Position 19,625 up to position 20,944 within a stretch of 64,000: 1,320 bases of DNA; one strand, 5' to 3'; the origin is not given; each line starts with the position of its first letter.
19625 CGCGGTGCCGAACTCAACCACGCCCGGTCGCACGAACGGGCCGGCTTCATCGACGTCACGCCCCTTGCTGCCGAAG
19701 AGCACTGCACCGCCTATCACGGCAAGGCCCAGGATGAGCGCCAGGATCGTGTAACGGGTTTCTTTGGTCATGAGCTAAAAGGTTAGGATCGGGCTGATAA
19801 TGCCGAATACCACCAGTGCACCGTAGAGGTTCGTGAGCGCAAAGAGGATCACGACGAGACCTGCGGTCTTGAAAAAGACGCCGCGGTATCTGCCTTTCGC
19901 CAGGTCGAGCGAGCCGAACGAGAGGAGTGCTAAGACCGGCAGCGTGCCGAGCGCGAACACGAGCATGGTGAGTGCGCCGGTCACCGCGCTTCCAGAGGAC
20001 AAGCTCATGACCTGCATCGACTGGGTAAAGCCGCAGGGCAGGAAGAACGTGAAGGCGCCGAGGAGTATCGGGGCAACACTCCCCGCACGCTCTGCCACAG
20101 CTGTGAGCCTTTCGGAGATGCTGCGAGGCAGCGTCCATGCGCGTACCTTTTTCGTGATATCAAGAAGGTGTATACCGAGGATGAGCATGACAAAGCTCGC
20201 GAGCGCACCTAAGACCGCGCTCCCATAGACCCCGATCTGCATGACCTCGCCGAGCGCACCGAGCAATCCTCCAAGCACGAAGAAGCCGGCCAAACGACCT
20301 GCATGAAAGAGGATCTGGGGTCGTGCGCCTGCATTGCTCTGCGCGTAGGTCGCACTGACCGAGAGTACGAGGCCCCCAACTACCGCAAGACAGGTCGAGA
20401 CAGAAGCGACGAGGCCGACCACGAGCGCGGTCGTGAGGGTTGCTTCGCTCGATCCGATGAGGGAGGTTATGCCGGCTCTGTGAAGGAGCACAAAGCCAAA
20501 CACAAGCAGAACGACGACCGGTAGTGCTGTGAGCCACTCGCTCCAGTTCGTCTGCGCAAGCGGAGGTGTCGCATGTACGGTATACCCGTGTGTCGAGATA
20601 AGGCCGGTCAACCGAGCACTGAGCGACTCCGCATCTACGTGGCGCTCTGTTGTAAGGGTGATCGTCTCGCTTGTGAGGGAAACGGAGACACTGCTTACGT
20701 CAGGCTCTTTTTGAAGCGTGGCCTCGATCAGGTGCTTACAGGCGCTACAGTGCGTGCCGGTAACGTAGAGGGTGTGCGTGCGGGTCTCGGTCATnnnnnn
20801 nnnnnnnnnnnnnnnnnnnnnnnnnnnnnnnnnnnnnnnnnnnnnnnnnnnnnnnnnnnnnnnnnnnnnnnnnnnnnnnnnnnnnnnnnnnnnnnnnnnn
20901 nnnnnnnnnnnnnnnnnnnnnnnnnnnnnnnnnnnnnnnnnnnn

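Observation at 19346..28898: Nine-gene, single-strand copper-resistance array made of two generations: a lower-GC CsoR-controlled set upstream of a host-GC set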

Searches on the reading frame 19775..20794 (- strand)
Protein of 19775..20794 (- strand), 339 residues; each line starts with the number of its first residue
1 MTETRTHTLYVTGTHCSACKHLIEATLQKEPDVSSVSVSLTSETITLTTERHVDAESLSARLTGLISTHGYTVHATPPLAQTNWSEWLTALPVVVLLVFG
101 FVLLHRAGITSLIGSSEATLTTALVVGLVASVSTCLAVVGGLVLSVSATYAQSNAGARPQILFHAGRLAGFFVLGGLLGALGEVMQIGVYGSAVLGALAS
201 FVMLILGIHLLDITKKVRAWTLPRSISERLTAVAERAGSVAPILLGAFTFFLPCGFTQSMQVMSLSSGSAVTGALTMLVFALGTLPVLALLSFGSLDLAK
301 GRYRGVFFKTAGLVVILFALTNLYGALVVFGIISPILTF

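Call 3: search_protein_families(library=pfam, proteins=[window:19775-20794:-], max_evalue=0.01)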
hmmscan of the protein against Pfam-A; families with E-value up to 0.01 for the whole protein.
window:19775-20794:- (339 aa): 2 families
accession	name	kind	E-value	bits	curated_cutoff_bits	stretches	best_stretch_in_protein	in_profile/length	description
PF13386.12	DsbD_2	-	5.2e-31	108.5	24.9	1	122-320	1-198/199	Cytochrome C biogenesis protein transmembrane region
PF00403.32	HMA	-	5.8e-09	36.6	24.8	1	8-57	1-46/62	Heavy-metal-associated domain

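Call 18: find_encoding_contigs(protein=window:19775-20794:-, flank=10000, max_places=6)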
Protein window:19775-20794:- (339 aa): 1 contig read that carries it; 1 place shown.
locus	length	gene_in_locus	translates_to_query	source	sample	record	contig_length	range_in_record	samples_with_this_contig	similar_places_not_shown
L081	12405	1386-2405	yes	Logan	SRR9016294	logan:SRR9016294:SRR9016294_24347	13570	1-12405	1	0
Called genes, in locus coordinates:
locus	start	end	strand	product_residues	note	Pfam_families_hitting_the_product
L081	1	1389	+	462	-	?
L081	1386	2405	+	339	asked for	PF00403:HMA, PF13386:DsbD_2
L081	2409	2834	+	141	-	PF13473:Cupredoxin_1 (weak)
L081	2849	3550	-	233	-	PF04264:YceI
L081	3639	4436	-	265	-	PF08713:DNA_alkylation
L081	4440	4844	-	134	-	PF01741:MscL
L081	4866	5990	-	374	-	PF07907:YibE_F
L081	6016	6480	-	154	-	PF01475:FUR, PF12840:HTH_20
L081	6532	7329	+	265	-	PF02535:Zip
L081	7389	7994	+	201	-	-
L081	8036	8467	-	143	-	-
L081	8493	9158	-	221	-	PF03446:NAD_binding_2 (weak), PF03807:F420_oxidored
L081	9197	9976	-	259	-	PF12705:PDDEXK_1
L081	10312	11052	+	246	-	PF00583:Acetyltransf_1 (weak), PF13508:Acetyltransf_7 (weak)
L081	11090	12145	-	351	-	-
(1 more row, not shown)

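Call 32: search_protein_families(library=ncbifam, proteins=[window:19775-20794:-], max_evalue=0.01)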
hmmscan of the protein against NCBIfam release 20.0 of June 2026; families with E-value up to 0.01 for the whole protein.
window:19775-20794:- (339 aa): 8 families
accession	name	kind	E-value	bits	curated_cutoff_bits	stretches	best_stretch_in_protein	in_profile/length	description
NF033795.1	chaper_CopZ_Bs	exception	2.5e-05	24.4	91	1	7-73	2-65/66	copper chaperone CopZ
NF033775.1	P_type_ZntA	exception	3.7e-05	22.2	1240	1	6-128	49-164/732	Zn(II)/Cd(II)/Pb(II) translocating P-type ATPase ZntA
NF010311.1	PRK13748.1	subfamily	6.4e-05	22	600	1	8-83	2-73/560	mercury(II) reductase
NF047957.1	CopZ_AFE_1862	equivalog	0.00018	21.8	85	1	8-51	2-45/62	CopZ family metallochaperone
NF008262.1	PRK11033.1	equivalog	0.00056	18.5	1005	1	5-135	41-166/731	zinc/cadmium/mercury/lead-transporting ATPase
TIGR02052.1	MerP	equivalog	0.00068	20.1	92.55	1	3-50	21-68/92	mercury resistance system periplasmic binding protein MerP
NF033556.1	MerTP_fusion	equivalog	0.0024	17.5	180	1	4-73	119-185/186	mercuric transport protein MerTP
NF041115.1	UxxU_metal_bind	equivalog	0.0057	16.8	95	0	3-43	2-42/74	metal-binding (seleno)protein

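Call 73: search_solved_structures(query=window:19775-20794:-, max_evalue=1, show_alignments=0)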
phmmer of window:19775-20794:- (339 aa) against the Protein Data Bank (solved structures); distinct sequences matched with E-value up to 1: 27.
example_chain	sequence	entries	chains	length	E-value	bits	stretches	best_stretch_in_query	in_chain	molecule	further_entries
7si3_A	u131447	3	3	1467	1.4e-07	34.6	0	2-46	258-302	P-type Cu(+) transporter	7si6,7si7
1p6t_A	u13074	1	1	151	1.2e-05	28.3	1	3-71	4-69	Potential copper-transporting ATPase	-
2rml_A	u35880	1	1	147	4.5e-05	26.4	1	3-71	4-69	Copper-transporting P-type ATPase copA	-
7xuk_A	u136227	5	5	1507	7.7e-05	25.6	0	7-60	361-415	Copper-transporting ATPase 2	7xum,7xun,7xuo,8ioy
2ew9_A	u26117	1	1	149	0.0023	20.8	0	9-42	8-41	Copper-transporting ATPase 2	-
2rop_A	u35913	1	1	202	0.0028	20.5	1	7-60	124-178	Copper-transporting ATPase 2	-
1opz_A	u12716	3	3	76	0.0061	19.4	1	3-71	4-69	Potential copper-transporting ATPase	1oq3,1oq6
2g9o_A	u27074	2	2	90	0.011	18.5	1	6-63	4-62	Copper-transporting ATPase 1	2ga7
2ofg_X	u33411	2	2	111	0.033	17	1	5-72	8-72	Zinc-transporting ATPase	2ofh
1aw0_A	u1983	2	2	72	0.039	16.7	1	7-48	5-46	MENKES COPPER-TRANSPORTING ATPASE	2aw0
1osd_A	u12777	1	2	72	0.063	16.1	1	4-71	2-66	hypothetical protein MerP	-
6a71_A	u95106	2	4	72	0.065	16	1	7-60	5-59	ATP7B protein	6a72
2kt2_A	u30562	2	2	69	0.074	15.8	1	7-65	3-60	Mercuric reductase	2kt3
2ldi_A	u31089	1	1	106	0.079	15.7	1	5-72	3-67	Zinc-transporting ATPase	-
2xmm_A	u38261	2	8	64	0.26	14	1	9-50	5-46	SSR2857 PROTEIN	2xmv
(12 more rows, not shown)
